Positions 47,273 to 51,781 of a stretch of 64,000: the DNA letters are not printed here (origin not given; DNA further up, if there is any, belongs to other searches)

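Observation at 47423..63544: LacI-controlled beta-1,3-glucan utilisation locus built around a giant GH81 glucanase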

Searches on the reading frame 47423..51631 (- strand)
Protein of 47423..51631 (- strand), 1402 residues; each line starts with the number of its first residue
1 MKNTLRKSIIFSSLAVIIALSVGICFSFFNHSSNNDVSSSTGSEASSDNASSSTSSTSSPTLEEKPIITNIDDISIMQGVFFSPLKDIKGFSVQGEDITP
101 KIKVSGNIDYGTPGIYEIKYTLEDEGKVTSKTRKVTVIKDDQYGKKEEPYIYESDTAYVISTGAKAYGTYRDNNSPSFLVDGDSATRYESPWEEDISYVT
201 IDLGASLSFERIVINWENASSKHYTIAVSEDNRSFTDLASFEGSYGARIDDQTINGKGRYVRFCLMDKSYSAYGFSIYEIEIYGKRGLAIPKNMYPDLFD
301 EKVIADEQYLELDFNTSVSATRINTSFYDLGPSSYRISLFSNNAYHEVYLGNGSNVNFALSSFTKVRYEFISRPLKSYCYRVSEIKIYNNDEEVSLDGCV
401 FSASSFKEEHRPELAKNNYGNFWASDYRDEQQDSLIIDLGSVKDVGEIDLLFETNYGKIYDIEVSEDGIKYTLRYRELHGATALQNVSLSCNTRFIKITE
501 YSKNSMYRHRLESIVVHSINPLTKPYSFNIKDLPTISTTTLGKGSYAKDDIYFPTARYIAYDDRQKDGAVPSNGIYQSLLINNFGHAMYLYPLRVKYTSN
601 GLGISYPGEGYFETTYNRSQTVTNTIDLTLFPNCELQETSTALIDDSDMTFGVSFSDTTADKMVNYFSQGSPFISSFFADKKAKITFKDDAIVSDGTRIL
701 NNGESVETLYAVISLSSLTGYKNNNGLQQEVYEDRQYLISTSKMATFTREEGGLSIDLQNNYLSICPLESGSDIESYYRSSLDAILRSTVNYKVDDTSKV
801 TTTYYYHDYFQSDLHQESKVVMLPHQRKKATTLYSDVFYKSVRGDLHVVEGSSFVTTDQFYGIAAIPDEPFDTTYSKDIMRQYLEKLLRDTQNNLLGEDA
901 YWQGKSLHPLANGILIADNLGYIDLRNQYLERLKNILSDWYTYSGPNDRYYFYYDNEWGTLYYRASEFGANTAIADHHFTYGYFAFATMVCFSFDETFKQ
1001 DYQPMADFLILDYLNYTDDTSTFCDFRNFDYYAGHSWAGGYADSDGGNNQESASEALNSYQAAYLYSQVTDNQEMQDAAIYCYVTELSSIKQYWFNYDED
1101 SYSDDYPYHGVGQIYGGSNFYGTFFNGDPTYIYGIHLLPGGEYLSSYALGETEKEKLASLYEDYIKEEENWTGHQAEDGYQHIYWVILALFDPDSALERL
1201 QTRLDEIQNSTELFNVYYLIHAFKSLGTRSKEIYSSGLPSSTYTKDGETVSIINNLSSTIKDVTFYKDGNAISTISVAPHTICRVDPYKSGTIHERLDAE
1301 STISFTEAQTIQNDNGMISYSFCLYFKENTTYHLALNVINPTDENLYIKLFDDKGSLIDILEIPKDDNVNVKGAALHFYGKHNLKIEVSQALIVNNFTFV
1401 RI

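Call 4: search_protein_families(library=pfam, proteins=[window:47423-51631:-], max_evalue=0.01)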
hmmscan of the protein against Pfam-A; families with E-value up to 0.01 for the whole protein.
window:47423-51631:- (1402 aa): 4 families
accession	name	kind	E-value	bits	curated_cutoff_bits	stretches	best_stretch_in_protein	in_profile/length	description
PF17652.7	Glyco_hydro81C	-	2.7e-40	139.2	25.6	1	878-1201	9-330/349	Glycosyl hydrolase family 81 C-terminal domain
PF00754.31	F5_F8_type_C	-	2.1e-24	86.5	28.2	2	166-269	4-116/127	F5/8 type C domain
PF22633.2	F5_F8_type_C_2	-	2.9e-21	76.3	27.8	2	179-263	2-91/91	NedA-like, galactose-binding domain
PF16403.11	Bact_surface_Ig-like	-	2.2e-10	40.9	27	1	73-137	8-71/71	Bacterial surface protein, Ig-like domain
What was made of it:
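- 47423..51631 (-): 1402-aa surface GH81 endo-beta-1,3-glucanase. It has an N-terminal signal/anchor, a Ser-rich linker, an Ig-like domain, at least two discoidin (F5/8C, CBM32-like) modules, the GH81 catalytic region and a C-terminal beta-sandwich. Pfam GH81C 2.7e-40, F5_F8_type_C 2.1e-24, Bact_surface_Ig-like 2.2e-10 (call 4).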

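Call 10: search_protein_families(library=ncbifam, proteins=[window:47423-51631:-], max_evalue=0.01)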
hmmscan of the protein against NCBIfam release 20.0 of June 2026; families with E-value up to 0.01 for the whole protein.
window:47423-51631:- (1402 aa): 0 families

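Call 11: search_solved_structures(query=window:47423-51631:-, max_evalue=0.001)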
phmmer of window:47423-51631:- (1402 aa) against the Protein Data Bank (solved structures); distinct sequences matched with E-value up to 0.001: 17.
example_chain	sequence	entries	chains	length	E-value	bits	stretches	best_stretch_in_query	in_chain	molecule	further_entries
6fop_A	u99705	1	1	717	1.7e-68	234.3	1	760-1282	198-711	Glycoside hydrolase family 81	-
5v1w_A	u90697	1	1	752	6.1e-51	176.2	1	761-1281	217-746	Glycoside Hydrolase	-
5t49_A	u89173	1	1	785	7.4e-51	175.9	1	761-1281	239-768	BH0236 protein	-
5t4a_A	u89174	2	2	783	7.5e-51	175.9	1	761-1281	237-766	Glycoside Hydrolase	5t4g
5upi_A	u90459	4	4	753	1.5e-50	174.9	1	761-1281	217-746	BH0236 protein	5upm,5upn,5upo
5t4c_A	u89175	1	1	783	1.9e-50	174.6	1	761-1281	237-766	Glycoside Hydrolase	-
4k35_A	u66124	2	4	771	1.9e-20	75.2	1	873-1147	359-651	glycoside hydrolase family 81 endo-beta-1,3-glucanase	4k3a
5xbz_A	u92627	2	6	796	2e-20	75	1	873-1147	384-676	Endo-beta-1,3-glucanase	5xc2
2rva_A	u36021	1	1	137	6.2e-11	43.6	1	179-284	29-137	Glucanase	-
4zz5_A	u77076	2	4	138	6.3e-11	43.6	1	179-284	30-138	Glucanase/chitosanase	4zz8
4zy9_A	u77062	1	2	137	4e-10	41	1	177-284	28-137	Glucanase/chitosanase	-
2rv9_A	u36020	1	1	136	5.8e-10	40.4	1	177-284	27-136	Glucanase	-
4zxe_A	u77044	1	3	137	5.9e-10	40.4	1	177-284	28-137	Glucanase/Chitosanase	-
4mb3_A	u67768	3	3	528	5.1e-08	34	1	59-138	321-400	Chitinase 60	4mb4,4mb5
4hmc_A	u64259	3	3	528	5.1e-08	34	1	59-138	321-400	Chitinase 60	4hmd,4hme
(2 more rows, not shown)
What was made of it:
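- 47423..51631 (-): PDB 6fop E 1.7e-68 and BH0236 E 7e-51 (call 11).
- On GH81 endo-beta-1,3-glucanase: PF17652 at 139.2 bits against a cut-off of 25.6 (call 4). phmmer to 6fop E 1.7e-68 and to BH0236 E 7e-51 over about 520 residues (call 11).
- The discoidin modules of the GH81 are most similar to the chitosan-binding DD modules of a Paenibacillus glucanase/chitosanase (2rva and 4zz5, E about 6e-11, call 11).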
